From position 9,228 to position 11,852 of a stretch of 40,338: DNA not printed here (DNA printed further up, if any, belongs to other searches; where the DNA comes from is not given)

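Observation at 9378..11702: Exported GH5 domain fused to a cellobiose-2-epimerase-like (AGE) domain, translationally coupled and adjacent to a GH130 phosphorylase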

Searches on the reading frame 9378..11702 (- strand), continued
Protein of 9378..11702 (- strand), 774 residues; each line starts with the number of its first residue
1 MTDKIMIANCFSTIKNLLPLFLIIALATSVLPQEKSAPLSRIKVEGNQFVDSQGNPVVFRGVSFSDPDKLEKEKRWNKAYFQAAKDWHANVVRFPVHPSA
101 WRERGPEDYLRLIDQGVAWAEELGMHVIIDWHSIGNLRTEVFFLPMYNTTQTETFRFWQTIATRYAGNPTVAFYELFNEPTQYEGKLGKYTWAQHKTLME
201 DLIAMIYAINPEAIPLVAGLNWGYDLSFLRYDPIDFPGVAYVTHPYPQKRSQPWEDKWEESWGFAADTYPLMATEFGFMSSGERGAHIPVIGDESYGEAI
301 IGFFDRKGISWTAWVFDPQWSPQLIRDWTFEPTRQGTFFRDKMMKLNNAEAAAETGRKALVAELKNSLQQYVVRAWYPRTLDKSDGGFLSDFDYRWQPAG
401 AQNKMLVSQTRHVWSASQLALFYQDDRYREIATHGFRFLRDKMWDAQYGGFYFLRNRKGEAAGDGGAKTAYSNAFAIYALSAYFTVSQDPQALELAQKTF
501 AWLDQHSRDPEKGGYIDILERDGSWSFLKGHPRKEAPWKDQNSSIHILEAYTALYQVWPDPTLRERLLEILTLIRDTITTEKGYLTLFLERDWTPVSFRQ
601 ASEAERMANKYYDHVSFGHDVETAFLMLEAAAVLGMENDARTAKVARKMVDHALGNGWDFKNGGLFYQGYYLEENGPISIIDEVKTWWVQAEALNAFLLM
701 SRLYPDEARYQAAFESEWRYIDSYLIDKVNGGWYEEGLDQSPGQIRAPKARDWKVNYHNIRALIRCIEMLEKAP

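Call 35: list_cluster_members(proteins=[P0001, P0090, P0119, P0124, P0125, P0166, P0195, P0238, P0192, P0126])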
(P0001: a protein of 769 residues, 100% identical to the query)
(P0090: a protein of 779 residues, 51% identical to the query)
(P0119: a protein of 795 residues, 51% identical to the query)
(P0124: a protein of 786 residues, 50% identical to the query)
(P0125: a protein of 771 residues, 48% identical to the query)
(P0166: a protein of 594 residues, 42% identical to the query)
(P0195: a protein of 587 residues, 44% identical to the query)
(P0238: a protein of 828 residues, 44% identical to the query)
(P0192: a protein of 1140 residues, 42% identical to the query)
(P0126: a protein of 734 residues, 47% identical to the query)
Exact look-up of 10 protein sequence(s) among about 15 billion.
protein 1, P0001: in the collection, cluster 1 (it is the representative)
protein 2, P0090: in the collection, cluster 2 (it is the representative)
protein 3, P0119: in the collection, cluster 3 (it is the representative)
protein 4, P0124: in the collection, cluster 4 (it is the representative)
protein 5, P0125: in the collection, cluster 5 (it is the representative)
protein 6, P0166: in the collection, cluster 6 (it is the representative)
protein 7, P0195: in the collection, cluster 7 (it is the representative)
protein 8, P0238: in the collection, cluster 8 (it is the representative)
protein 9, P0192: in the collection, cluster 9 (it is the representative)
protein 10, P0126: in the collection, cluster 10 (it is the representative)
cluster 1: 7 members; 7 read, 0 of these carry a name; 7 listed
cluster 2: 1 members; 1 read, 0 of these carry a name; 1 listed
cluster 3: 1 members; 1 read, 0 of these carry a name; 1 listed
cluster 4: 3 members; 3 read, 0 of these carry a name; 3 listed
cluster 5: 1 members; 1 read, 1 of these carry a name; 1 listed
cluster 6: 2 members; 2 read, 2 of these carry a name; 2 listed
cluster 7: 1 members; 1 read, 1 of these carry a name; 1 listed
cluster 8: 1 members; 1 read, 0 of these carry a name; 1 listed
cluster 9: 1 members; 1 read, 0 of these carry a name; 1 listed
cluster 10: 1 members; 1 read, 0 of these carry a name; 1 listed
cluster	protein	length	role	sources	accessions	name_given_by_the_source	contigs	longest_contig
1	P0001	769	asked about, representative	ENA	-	-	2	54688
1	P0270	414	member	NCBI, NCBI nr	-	-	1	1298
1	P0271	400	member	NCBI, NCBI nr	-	-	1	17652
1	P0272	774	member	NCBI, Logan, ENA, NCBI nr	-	-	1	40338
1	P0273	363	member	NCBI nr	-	-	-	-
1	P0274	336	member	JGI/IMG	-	-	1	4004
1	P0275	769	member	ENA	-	-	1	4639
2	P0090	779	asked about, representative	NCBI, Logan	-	-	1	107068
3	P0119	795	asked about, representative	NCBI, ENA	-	-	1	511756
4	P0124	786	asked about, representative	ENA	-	-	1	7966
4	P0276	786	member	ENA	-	-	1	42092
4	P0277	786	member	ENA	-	-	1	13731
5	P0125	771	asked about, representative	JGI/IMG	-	cellobiose epimerase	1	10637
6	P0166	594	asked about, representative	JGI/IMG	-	cellobiose epimerase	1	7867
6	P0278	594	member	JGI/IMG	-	cellobiose epimerase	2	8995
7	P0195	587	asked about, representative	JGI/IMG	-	mannobiose 2-epimerase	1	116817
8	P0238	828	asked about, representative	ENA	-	-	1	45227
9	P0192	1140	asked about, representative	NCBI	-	-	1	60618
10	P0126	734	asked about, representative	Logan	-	-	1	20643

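Call 47: find_encoding_contigs(protein=P0272, flank=2000, max_places=6)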
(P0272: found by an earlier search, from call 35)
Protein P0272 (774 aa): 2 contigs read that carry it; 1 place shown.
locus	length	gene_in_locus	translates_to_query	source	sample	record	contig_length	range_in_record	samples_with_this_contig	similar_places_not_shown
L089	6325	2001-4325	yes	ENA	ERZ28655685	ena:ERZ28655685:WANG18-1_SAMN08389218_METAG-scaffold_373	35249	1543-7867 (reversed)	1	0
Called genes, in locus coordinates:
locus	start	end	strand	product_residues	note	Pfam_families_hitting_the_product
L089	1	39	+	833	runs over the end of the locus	PF02927:CelD_N, PF00759:Glyco_hydro_9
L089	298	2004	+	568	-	PF16586:DUF5060 (weak), PF00150:Cellulase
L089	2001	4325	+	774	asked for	PF00150:Cellulase, PF07221:GlcNAc_2-epim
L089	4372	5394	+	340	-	PF04041:Glyco_hydro_130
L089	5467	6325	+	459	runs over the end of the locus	PF00232:Glyco_hydro_1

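Call 48: find_encoding_contigs(protein=P0275, flank=3000, max_places=4)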
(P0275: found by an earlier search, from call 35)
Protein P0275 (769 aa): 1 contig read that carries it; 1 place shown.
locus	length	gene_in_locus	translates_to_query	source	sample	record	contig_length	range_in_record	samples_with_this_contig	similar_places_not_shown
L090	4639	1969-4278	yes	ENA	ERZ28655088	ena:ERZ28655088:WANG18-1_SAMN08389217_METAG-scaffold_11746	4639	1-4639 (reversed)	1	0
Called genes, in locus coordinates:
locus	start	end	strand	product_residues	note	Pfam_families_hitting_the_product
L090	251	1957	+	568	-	PF16586:DUF5060 (weak), PF00150:Cellulase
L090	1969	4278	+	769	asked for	PF00150:Cellulase, PF07221:GlcNAc_2-epim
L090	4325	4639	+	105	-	?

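Call 66: search_protein_families(library=pfam, proteins=[P0145, P0206, P0158, P0139, P0147, P0159, P0164, P0172, P0226, P0234], max_evalue=0.0001)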
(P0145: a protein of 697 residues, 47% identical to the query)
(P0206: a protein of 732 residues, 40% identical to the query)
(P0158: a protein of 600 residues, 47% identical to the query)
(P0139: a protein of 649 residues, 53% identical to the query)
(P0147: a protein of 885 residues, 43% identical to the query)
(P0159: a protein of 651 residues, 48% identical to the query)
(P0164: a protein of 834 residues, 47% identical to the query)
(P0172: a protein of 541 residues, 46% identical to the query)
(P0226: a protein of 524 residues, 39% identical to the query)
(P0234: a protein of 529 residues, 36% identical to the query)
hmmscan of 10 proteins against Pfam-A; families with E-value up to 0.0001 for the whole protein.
P0145 (697 aa): 3 families
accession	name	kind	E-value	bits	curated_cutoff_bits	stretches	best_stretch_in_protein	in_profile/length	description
PF00331.26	Glyco_hydro_10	-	2.6e-85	286.8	22.1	1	342-691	2-309/311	Glycosyl hydrolase family 10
PF00150.24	Cellulase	-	2.4e-38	132.6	23.5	1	33-301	1-270/272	Cellulase (glycosyl hydrolase family 5)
PF01261.30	AP_endonuc_2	-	4.4e-06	27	31.1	0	63-207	33-165/249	Xylose isomerase-like TIM barrel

P0206 (732 aa): 2 families
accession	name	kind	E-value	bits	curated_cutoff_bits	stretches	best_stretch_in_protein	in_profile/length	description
PF00150.24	Cellulase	-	8.2e-39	134.2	23.5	1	67-313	22-269/272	Cellulase (glycosyl hydrolase family 5)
PF13585.12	CHU_C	-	4.1e-06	27.3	27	1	658-720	25-78/86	CHU_C Type IX secretion signal domain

P0158 (600 aa): 3 families
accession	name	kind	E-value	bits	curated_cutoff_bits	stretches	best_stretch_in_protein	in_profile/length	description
PF00150.24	Cellulase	-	1.8e-35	123.2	23.5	1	78-348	9-268/272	Cellulase (glycosyl hydrolase family 5)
PF13472.12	Lipase_GDSL_2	-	3.4e-28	99.8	32.9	1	424-585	1-177/178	GDSL-like Lipase/Acylhydrolase family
PF00657.28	Lipase_GDSL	-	4.4e-12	47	23.6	1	422-591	1-208/208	GDSL-like Lipase/Acylhydrolase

P0139 (649 aa): 3 families
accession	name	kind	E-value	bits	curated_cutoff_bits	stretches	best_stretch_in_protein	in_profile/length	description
PF00704.34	Glyco_hydro_18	-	1.1e-60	206.4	29.6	1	38-323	4-317/317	Glycosyl hydrolases family 18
PF00150.24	Cellulase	-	2.7e-36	125.9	23.5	1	355-618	2-268/272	Cellulase (glycosyl hydrolase family 5)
PF23916.1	TIM-barrel_EndoS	-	1.6e-07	31.7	27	1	111-251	81-201/238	Endo-beta-N-acetylglucosaminidase EndoS TIM-barrel domain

P0147 (885 aa): 3 families
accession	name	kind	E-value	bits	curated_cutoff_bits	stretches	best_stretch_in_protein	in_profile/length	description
PF00759.25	Glyco_hydro_9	-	9.2e-99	332.1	27.7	1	100-541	1-443/444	Glycosyl hydrolase family 9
PF00150.24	Cellulase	-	7.8e-31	108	23.5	1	595-834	23-268/272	Cellulase (glycosyl hydrolase family 5)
PF02927.20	CelD_N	-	1.1e-18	68.2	24.6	1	10-87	2-83/86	Cellulase N-terminal ig-like domain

P0159 (651 aa): 1 family
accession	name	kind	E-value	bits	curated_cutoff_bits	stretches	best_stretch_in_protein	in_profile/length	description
PF00150.24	Cellulase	-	1.3e-36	126.9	23.5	2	352-622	2-269/272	Cellulase (glycosyl hydrolase family 5)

P0164 (834 aa): 2 families
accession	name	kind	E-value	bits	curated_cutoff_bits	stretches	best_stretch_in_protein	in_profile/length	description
PF00668.25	Condensation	-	9.8e-30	104.1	30.6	1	112-492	41-434/456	Condensation domain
PF00150.24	Cellulase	-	4.2e-29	102.3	23.5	1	558-791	25-269/272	Cellulase (glycosyl hydrolase family 5)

P0172 (541 aa): 2 families
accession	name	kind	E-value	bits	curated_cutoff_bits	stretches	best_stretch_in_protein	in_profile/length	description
PF00150.24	Cellulase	-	1.1e-36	127.1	23.5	1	79-311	22-268/272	Cellulase (glycosyl hydrolase family 5)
PF13585.12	CHU_C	-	8.3e-19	67.9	27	1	455-539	3-86/86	CHU_C Type IX secretion signal domain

P0226 (524 aa): 3 families
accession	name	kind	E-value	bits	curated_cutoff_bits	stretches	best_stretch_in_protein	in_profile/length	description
PF00150.24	Cellulase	-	1.2e-37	130.3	23.5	1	102-343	22-270/272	Cellulase (glycosyl hydrolase family 5)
PF00754.31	F5_F8_type_C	-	8.5e-25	87.8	28.2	1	401-504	2-116/127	F5/8 type C domain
PF22633.2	F5_F8_type_C_2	-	4.2e-23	82.2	27.8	1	415-498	1-91/91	NedA-like, galactose-binding domain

P0234 (529 aa): 2 families
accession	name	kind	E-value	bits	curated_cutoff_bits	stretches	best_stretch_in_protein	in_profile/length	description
PF00150.24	Cellulase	-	2.9e-23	83.2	23.5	1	65-322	2-265/272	Cellulase (glycosyl hydrolase family 5)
PF03425.19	CBM_11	-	1.2e-13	51.9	27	1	399-528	43-180/182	Carbohydrate binding domain (family 11)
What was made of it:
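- GH5_26-like modules elsewhere are parts of secreted multi-modular enzymes carrying a T9SS sorting domain or CBM11 (call 66). Accessory modules are common in secreted glycanases (call 66).
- Tried and rejected: C-terminal partners of GH5_26-like modules were scanned and none is AGE-like (call 66).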

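Call 69: predict_structure(alignment_id=A3)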
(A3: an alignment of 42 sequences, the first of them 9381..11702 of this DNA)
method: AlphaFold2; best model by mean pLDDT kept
length: 774 residues; sequences in the alignment: 42
mean_pLDDT: 77.2   pTM: 0.62
mean pLDDT of the five models: 77.2, 76.9, 76.9, 76.0, 75.7
residues with pLDDT >= 90: 398; 70-90: 146; 50-70: 63; < 50: 167
segments of 3 or more residues with pLDDT < 50: 1-4, 6-11, 27-37, 135-146, 176-184, 217-332, 530-534
pLDDT, mean of each block of 10 residues (from residue 1): 46 63 55 44 63 73 75 76 85 86 89 92 89 51 52 84 87 60 47 70 79 55 36 39 32 28 22 19 28 30 33 34 34 60 84 92 97 95 96 93 94 98 98 98 97 95 85 97 98 99 97 93 75 60 96 98 98 97 93 91 92 96 98 92 98 98 97 91 97 97 96 98 97 96 94 83 97 73
secondary structure, 60 per line:
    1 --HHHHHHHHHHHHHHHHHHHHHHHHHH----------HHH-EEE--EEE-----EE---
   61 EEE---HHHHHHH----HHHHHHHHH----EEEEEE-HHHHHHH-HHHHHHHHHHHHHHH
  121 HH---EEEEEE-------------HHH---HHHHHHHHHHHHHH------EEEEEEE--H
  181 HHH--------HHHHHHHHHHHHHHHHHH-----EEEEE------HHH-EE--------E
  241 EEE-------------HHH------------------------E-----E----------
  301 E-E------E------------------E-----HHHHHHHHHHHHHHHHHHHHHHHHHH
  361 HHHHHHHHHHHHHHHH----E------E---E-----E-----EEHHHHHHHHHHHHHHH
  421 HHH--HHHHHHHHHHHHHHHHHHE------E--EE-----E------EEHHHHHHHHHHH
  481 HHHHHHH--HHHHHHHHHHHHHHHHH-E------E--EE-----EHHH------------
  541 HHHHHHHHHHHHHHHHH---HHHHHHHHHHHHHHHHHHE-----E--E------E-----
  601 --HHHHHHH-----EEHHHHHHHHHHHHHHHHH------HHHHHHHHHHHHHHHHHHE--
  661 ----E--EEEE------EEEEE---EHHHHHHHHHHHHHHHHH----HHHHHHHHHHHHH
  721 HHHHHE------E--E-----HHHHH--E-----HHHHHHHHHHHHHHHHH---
elements in order (helices of 4 or more, strands of 3 or more residues): H3-28 E43-45 E48-50 E61-63 H67-73 H78-86 E91-96 H98-104 H106-122 E126-131 H151-164 E171-177 H180-183 H192-209 E215-219 E240-243 H335-376 H406-423 H426-443 H470-487 H490-506 H541-557 H561-578 H603-609 H617-633 H640-657 E668-671 E678-682 H687-703 H708-725 H742-746 H755-771
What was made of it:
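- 11622..11702 (-): Predicted Sec signal peptide (aa 1-27; alternative start at M6, nt 11687). AF2 models aa 3-28 as a lone helix at low pLDDT (call 69).
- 9861..9905 (-): Clade-specific 15-residue insertion (aa 600-614, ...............) just before the FGHD catalytic motif. AF2 models it as an ordered short helix (aa 603-609) at pLDDT above 90 (call 69).
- Tried and rejected: Inter-domain geometry cannot be interpreted (call 69).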

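Call 71: fold_search(model_id=the predicted structure, library=pdb)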
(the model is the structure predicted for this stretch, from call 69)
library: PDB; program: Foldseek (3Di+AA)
matches with E <= 10: 1520; with E <= 0.001: 242
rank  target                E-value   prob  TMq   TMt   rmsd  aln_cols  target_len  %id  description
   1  3wkf                  4.3e-30  1.00  0.48  0.89   3.1       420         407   29  Crystal structure of cellobiose 2-epimerase (released 2013-12-25)
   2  3wkg_A                5.8e-30  1.00  0.48  0.89   3.1       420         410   29  Crystal structure of cellobiose 2-epimerase in complex with glucosylmannose (released 2013-12-25)
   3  9l8i_A                6.4e-30  1.00  0.48  0.89   3.1       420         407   29  Rhodothermus marines cellobiose 2-epimerase RmCE in complex with mannobiose (released 2025-07-23)
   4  8h1l_A                3.8e-29  1.00  0.48  0.86   3.7       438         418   30  Crystal structure of glucose-2-epimerase in complex with D-Glucitol from Runella slithyformis Runsl_4512 (released 2023-07-12)
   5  8h1m                  4.9e-29  1.00  0.48  0.87   4.1       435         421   30  Crystal structure of glucose-2-epimerase mutant_D254A from Runella slithyformis Runsl_4512 (released 2023-07-12)
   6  8h1l_C                9.0e-29  1.00  0.49  0.88   3.5       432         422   30  Crystal structure of glucose-2-epimerase in complex with D-Glucitol from Runella slithyformis Runsl_4512 (released 2023-07-12)
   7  8h1l_D                1.2e-28  1.00  0.47  0.86   3.4       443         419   29  Crystal structure of glucose-2-epimerase in complex with D-Glucitol from Runella slithyformis Runsl_4512 (released 2023-07-12)
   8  5zhb_A                1.3e-28  1.00  0.47  0.91   2.3       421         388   27  Structure of Cellobiose 2-Epimerase from Bacillus thermoamylovorans B4167 (released 2019-06-19)
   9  8h1k                  3.1e-28  1.00  0.48  0.86   3.7       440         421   30  Crystal structure of glucose-2-epimerase from Runella slithyformis Runsl_4512 (released 2023-07-12)
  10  5zhb_B                3.5e-28  1.00  0.47  0.91   2.8       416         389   26  Structure of Cellobiose 2-Epimerase from Bacillus thermoamylovorans B4167 (released 2019-06-19)
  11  8h1l_B                3.5e-28  1.00  0.49  0.88   3.0       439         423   31  Crystal structure of glucose-2-epimerase in complex with D-Glucitol from Runella slithyformis Runsl_4512 (released 2023-07-12)
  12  8h1n                  6.6e-28  1.00  0.48  0.86   3.1       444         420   30  Crystal structure of glucose-2-epimerase mutant_D254A in complex with D-Glucitol from Runella slithyformis Runsl_4512 (released 2023-07-12)
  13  5zig_A                1.0e-27  1.00  0.47  0.87   3.0       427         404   29  The Structure of cellobiose 2-epimerase from Spirochaeta thermophila DSM 6192 (released 2019-04-10)
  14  5zig_C                1.2e-27  1.00  0.46  0.88   3.2       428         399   28  The Structure of cellobiose 2-epimerase from Spirochaeta thermophila DSM 6192 (released 2019-04-10)
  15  7d5g_A                2.1e-27  1.00  0.46  0.89   3.4       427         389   26  Crystal structure of the CsCE with ligand to have a insight into the catalytic mechanism (released 2021-12-01)
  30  4hty                  3.3e-17  1.00  0.24  0.54  32.3       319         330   51  Crystal Structure of a metagenome-derived cellulase Cel5A (released 2012-12-05)
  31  8bn7_BBB              6.9e-17  1.00  0.24  0.53  32.5       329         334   49  CjCel5C endo-glucanase (released 2023-11-22)
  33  8bn7_CCC              1.8e-16  1.00  0.24  0.53  32.6       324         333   50  CjCel5C endo-glucanase (released 2023-11-22)
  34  8bn7_AAA              2.2e-16  1.00  0.24  0.54  32.5       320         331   51  CjCel5C endo-glucanase (released 2023-11-22)
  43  5a8m_A                1.7e-15  1.00  0.24  0.51  32.7       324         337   46  Crystal structure of the selenomethionine derivative of beta-glucanase SdGluc5_26A from Saccharophagus degradans (released 2016-01-20)
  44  5a8m_B                1.9e-15  1.00  0.24  0.51  32.7       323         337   46  Crystal structure of the selenomethionine derivative of beta-glucanase SdGluc5_26A from Saccharophagus degradans (released 2016-01-20)
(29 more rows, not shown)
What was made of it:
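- On AGE superfamily (N-acylglucosamine 2-epimerase fold): AF2 pLDDT is above 90, and Foldseek TMt to solved members is 0.86-0.91 (calls 69, 71).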
